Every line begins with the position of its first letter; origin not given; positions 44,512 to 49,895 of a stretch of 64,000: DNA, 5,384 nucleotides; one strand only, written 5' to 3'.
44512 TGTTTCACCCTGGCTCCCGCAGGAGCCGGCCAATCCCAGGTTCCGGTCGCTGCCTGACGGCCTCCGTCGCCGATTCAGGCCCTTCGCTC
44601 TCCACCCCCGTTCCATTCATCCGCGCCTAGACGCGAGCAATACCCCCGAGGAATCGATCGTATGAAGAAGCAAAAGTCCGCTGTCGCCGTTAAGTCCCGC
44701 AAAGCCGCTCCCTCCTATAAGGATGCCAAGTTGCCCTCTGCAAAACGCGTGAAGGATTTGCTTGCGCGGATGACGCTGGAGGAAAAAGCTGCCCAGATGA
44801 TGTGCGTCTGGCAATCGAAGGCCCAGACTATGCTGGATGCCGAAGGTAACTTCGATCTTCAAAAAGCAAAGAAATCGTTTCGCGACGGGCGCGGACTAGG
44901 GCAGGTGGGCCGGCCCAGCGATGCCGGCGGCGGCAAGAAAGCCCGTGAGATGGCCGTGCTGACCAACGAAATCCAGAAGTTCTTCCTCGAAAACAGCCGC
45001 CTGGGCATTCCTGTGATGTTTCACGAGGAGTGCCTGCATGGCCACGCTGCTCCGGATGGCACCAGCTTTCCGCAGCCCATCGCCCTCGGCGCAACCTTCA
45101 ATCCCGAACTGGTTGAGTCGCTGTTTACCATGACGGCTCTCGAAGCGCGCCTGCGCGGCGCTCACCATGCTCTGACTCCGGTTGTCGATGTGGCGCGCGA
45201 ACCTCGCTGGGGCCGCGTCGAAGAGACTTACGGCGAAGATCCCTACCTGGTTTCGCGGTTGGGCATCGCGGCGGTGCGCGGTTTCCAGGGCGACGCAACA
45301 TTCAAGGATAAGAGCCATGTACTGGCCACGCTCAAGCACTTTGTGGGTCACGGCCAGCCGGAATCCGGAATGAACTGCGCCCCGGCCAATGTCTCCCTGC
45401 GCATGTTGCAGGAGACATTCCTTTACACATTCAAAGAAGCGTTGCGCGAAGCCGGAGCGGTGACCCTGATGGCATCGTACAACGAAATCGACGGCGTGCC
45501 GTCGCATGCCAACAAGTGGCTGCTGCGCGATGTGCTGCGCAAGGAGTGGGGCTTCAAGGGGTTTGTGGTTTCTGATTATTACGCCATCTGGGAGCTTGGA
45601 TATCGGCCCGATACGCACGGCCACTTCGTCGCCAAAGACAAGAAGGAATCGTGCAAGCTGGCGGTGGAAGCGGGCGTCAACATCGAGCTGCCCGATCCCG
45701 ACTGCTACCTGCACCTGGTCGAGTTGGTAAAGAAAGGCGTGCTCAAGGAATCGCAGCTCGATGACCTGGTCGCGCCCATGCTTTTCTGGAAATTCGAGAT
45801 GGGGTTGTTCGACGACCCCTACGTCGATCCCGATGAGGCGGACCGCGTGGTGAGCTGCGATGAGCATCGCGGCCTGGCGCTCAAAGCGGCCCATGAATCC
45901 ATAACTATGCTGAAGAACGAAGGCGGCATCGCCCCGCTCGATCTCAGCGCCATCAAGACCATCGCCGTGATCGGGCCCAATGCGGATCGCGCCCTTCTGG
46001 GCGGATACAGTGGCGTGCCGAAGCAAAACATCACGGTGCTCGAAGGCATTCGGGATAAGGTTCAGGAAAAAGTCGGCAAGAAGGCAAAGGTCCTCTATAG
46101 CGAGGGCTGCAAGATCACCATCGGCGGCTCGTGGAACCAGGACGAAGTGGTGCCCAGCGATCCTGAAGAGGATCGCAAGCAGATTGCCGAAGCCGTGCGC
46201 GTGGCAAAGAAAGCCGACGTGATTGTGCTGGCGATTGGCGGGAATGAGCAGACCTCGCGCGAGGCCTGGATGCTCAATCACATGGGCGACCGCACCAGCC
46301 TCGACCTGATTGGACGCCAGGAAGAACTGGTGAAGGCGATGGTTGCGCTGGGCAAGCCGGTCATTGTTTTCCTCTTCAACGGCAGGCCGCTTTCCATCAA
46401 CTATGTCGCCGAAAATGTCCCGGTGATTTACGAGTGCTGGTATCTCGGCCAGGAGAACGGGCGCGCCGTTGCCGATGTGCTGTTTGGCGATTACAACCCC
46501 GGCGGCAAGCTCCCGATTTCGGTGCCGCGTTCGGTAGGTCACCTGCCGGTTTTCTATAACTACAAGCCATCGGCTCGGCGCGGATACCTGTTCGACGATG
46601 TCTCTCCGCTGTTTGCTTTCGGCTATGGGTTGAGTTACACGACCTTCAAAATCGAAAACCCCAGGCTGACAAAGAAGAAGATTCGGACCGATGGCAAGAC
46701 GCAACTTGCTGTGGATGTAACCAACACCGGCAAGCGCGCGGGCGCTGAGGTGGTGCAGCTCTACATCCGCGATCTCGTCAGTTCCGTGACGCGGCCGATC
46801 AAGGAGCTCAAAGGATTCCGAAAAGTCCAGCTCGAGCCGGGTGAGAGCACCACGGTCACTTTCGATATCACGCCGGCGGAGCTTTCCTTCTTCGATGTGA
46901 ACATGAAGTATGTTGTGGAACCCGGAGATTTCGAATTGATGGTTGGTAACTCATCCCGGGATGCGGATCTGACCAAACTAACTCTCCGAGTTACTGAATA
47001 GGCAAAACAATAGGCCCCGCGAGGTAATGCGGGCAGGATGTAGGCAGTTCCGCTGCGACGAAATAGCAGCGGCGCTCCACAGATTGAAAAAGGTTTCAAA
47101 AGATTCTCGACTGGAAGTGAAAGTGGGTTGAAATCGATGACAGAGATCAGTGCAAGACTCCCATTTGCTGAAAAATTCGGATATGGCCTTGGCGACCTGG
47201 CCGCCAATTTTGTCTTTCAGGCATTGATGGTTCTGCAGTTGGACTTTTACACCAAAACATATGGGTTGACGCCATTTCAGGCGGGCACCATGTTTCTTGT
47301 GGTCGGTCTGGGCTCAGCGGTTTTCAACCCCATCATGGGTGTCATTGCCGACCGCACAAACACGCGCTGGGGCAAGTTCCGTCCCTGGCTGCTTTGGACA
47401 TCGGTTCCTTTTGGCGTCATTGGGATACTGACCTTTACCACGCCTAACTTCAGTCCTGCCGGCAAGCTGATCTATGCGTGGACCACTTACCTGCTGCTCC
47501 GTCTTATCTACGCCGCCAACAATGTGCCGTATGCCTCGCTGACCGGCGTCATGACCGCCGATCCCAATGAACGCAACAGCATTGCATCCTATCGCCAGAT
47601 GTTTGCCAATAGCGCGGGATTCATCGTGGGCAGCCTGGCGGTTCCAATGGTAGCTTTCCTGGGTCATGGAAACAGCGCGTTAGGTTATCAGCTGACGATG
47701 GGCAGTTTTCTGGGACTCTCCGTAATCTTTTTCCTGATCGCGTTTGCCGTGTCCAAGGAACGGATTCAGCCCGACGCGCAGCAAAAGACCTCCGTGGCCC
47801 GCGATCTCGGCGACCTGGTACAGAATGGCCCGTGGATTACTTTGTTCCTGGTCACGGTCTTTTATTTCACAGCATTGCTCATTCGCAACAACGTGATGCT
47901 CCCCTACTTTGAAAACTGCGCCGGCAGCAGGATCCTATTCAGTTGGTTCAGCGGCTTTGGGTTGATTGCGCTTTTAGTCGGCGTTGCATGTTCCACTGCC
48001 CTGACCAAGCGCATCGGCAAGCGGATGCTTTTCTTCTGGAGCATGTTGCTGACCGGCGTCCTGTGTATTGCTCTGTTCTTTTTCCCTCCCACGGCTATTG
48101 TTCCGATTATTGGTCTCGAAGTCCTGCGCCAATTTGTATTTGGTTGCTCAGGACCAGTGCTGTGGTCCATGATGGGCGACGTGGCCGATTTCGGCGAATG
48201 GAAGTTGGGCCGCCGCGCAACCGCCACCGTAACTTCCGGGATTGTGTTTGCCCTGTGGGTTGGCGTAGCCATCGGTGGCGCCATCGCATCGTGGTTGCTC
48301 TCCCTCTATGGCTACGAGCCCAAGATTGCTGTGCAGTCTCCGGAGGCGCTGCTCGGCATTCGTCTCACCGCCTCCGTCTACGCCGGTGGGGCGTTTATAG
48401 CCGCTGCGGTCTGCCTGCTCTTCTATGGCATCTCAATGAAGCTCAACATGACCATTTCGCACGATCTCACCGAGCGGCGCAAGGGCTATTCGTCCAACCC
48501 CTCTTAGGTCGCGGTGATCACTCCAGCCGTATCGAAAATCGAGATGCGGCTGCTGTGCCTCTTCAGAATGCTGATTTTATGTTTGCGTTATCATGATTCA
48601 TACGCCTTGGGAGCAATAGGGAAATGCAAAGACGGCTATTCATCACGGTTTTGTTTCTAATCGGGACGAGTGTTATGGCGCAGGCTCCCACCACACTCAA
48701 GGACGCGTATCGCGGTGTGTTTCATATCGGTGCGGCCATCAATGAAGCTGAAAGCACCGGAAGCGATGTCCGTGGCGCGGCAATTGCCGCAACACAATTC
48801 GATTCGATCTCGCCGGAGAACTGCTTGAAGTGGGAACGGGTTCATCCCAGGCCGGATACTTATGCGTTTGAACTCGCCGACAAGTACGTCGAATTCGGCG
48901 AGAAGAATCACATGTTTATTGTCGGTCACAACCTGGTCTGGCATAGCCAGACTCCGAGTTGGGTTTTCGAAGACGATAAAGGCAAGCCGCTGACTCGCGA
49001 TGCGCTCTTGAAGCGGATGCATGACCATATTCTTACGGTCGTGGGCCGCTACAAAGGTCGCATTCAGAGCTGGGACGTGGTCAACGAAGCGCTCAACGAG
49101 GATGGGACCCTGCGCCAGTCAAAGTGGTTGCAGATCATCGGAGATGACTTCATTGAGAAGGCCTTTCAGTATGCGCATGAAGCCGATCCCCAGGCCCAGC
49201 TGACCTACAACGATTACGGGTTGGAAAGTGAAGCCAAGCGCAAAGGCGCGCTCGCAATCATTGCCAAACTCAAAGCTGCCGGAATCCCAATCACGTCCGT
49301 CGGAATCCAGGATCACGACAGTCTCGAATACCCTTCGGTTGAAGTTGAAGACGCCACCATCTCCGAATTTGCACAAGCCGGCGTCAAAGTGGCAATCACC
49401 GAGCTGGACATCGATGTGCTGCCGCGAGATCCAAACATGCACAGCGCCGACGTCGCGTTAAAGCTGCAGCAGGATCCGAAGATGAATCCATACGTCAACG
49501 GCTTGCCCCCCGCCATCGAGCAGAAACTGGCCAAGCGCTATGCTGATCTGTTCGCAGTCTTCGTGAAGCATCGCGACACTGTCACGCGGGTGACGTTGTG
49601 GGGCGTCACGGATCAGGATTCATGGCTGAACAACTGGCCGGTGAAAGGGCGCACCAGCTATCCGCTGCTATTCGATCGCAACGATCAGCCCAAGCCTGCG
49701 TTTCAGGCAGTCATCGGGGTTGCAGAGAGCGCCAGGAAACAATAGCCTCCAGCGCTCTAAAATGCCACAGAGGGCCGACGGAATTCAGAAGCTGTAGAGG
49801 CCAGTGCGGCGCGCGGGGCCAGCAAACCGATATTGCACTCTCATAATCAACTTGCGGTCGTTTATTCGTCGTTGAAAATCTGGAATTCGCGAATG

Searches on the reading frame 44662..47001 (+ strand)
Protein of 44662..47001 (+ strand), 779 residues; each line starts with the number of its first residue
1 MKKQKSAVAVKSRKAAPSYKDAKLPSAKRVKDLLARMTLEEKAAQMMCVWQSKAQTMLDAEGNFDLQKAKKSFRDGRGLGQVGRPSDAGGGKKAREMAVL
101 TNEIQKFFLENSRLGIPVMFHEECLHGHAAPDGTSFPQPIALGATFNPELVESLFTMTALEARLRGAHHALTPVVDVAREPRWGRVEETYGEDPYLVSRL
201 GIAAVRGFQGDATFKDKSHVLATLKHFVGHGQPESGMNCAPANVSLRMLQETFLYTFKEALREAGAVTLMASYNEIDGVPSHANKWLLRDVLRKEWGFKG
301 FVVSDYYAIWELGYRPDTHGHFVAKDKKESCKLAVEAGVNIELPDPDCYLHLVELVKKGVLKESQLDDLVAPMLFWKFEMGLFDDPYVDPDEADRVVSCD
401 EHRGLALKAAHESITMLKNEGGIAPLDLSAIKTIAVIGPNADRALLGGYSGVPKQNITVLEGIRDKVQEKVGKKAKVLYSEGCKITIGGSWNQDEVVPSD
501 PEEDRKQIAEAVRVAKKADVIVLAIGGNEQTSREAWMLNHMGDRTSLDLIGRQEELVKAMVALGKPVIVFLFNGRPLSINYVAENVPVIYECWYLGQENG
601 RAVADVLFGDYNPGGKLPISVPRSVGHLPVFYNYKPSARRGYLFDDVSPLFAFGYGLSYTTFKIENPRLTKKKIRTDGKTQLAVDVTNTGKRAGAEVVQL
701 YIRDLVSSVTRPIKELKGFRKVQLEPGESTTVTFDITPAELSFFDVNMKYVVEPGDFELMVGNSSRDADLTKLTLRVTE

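Call 69: search_protein_families(library=pfam, proteins=[window:44662-47001:+], max_evalue=0.00001)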
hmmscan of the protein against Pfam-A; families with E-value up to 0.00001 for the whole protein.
window:44662-47001:+ (779 aa): 3 families
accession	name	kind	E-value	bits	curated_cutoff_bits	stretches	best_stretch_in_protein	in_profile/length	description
PF00933.27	Glyco_hydro_3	-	1.7e-69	235.1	27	1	38-370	1-310/316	Glycosyl hydrolase family 3 N terminal domain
PF01915.27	Glyco_hydro_3_C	-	1.3e-54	185.7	31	1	414-659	1-200/200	Glycosyl hydrolase family 3 C-terminal domain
PF14310.12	Fn3-like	-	3.5e-30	104.4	25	1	696-765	1-71/71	Fibronectin type III-like domain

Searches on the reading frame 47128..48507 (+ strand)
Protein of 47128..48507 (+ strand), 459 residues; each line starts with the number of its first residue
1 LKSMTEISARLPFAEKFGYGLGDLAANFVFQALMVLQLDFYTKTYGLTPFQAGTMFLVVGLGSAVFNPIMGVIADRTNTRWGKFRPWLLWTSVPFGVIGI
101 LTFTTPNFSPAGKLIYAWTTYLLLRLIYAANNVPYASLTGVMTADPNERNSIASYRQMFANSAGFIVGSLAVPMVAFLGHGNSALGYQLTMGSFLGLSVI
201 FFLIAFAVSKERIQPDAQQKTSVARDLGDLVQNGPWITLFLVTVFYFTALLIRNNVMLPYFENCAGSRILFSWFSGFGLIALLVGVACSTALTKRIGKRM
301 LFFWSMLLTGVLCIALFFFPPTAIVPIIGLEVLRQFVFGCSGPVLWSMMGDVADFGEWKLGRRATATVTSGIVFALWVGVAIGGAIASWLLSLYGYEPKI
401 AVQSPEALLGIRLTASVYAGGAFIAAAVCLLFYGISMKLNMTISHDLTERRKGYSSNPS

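Call 69: search_protein_families(library=pfam, proteins=[window:47128-48507:+], max_evalue=0.00001)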
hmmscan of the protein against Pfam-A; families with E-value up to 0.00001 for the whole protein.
window:47128-48507:+ (459 aa): 2 families
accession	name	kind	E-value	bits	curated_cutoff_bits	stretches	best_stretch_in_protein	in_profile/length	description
PF13347.12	MFS_2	-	3.3e-88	296.5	27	1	18-435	1-425/427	MFS/sugar transport protein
PF07690.21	MFS_1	-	2.5e-16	60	33.4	1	31-353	13-323/347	Major Facilitator Superfamily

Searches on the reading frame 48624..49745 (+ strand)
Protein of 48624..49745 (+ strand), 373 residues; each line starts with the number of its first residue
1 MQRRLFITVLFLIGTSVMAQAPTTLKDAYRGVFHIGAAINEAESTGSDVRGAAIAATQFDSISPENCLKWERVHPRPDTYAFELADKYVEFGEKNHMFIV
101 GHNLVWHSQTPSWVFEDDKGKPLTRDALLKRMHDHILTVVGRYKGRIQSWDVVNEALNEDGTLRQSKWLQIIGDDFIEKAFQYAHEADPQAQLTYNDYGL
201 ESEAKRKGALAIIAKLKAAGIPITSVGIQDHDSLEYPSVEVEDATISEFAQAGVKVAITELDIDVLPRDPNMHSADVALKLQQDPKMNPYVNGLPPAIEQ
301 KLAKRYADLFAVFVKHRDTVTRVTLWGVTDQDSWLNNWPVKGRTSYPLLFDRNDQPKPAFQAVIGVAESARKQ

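Call 69: search_protein_families(library=pfam, proteins=[window:48624-49745:+], max_evalue=0.00001)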
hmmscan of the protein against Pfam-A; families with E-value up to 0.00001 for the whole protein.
window:48624-49745:+ (373 aa): 1 family
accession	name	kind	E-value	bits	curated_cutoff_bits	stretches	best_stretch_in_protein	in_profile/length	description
PF00331.26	Glyco_hydro_10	-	1e-97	327.6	22.1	1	25-364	2-309/311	Glycosyl hydrolase family 10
